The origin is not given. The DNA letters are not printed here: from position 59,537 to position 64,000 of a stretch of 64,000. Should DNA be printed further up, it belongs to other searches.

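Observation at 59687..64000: Large Rhs/YD-repeat polymorphic-toxin gene that the ORF track does not show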

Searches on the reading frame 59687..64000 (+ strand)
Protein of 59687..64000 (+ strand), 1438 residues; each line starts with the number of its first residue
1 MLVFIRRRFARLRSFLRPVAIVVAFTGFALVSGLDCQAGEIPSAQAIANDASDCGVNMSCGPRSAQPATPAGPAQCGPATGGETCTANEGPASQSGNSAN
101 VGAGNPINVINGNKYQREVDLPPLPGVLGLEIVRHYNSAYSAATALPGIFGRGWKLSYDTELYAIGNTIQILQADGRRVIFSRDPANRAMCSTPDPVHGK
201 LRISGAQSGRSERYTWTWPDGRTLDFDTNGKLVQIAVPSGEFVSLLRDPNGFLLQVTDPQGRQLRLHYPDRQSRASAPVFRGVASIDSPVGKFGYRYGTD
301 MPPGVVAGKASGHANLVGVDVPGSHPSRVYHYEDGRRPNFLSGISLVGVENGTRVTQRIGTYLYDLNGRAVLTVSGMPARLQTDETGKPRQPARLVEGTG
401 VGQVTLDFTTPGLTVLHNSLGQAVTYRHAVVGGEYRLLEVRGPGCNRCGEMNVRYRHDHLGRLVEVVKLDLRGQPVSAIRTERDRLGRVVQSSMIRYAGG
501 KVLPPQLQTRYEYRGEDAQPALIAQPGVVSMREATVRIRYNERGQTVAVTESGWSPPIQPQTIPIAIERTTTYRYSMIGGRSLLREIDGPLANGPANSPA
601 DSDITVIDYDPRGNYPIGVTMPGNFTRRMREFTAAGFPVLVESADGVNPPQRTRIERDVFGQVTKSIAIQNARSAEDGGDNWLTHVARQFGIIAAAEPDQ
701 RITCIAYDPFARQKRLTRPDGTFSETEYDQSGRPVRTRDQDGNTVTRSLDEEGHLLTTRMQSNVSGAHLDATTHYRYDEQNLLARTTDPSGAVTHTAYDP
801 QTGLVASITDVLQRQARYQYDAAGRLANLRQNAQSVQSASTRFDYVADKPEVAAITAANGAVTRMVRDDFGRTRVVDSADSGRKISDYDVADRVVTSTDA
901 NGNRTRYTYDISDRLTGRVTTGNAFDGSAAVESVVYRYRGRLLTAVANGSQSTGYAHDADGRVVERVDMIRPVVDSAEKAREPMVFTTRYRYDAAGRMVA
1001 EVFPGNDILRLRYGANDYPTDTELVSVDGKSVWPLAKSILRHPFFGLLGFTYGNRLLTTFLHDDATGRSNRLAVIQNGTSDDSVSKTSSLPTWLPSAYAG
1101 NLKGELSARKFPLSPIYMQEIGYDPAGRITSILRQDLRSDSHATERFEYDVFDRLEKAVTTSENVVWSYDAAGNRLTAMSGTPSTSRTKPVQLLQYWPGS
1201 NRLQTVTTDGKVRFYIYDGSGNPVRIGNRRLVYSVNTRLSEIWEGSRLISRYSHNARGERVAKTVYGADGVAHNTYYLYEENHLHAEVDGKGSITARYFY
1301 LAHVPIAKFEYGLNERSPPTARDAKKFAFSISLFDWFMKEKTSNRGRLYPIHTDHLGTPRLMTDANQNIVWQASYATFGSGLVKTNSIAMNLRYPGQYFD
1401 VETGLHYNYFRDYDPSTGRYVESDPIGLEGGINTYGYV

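Call 3: search_protein_families(library=pfam, proteins=[window:59687-64000:+])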
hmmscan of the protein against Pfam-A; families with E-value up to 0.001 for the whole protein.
window:59687-64000:+ (1438 aa): 3 families
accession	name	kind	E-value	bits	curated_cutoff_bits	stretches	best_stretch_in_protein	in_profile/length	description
PF05593.20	RHS_repeat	-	2.2e-39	133.5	22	2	888-922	1-34/38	RHS Repeat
PF20148.4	DUF6531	-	4.7e-20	72.1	24.1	1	104-181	1-74/74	Domain of unknown function (DUF6531)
PF03527.20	RHS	-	2.3e-12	47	27.9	1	1351-1379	4-32/38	RHS protein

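Call 4: search_protein_families(library=ncbifam, proteins=[window:59687-64000:+])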
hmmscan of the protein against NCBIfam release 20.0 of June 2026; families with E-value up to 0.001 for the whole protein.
window:59687-64000:+ (1438 aa): 3 families
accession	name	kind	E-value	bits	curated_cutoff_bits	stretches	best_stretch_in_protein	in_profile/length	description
NF041261.1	RHS_core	equivalog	1.4e-40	139.1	2000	3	1347-1437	1156-1248/1261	RHS element core protein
TIGR01643.1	YD_repeat_2x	repeat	1.6e-33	113.8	15.8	1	888-922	1-35/42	YD repeat-containing protein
TIGR03696.1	Rhs_assc_core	domain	1.3e-17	64.1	32.5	1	1375-1438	1-63/76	RHS repeat-associated core domain-containing protein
